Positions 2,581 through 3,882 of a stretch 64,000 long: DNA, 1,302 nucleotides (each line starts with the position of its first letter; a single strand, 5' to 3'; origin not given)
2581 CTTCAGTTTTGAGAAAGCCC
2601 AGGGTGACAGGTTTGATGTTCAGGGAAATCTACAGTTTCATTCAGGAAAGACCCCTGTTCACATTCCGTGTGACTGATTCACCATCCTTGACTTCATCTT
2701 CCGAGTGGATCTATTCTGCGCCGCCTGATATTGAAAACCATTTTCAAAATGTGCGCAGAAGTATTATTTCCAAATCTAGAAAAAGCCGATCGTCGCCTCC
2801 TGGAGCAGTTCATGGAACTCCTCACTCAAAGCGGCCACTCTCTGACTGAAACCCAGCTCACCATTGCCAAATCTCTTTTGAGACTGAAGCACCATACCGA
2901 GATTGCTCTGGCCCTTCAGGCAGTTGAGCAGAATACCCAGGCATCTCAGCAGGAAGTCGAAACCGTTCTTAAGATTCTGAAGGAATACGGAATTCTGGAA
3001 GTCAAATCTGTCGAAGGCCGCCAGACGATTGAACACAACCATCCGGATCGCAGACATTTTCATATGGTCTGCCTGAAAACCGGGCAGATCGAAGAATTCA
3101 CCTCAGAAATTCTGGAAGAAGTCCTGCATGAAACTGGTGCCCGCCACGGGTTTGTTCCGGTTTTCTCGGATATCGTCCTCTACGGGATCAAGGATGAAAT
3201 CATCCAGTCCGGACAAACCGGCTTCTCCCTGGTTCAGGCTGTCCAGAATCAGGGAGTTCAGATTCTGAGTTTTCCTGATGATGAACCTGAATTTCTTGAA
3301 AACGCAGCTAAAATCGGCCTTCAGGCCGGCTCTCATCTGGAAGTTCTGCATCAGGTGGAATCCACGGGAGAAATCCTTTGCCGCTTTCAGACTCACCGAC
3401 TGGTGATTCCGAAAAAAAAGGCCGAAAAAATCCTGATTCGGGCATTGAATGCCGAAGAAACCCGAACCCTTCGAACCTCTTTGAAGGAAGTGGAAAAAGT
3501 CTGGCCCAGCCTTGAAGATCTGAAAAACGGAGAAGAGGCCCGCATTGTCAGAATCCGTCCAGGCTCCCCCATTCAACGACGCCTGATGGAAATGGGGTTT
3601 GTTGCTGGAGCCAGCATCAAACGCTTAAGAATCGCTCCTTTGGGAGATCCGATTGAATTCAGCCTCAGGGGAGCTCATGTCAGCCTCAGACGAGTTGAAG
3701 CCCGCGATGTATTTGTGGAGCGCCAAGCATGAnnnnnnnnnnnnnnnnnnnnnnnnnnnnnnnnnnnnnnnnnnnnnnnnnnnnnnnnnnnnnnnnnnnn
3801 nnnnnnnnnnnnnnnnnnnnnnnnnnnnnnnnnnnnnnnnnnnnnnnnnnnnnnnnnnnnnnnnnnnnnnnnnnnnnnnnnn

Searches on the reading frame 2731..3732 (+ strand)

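Call 11: search_protein_families(library=pfam, proteins=[window:2731-3732:+], max_evalue=0.00001)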
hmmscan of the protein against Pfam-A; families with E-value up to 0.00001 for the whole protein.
window:2731-3732:+ (333 aa): 2 families
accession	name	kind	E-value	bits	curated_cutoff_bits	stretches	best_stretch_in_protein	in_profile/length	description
PF04023.20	FeoA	-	1.5e-28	99.1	23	2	260-331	2-74/74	FeoA domain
PF01475.25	FUR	-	1.1e-09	38.9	23.1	1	35-144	3-114/121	Ferric uptake regulator family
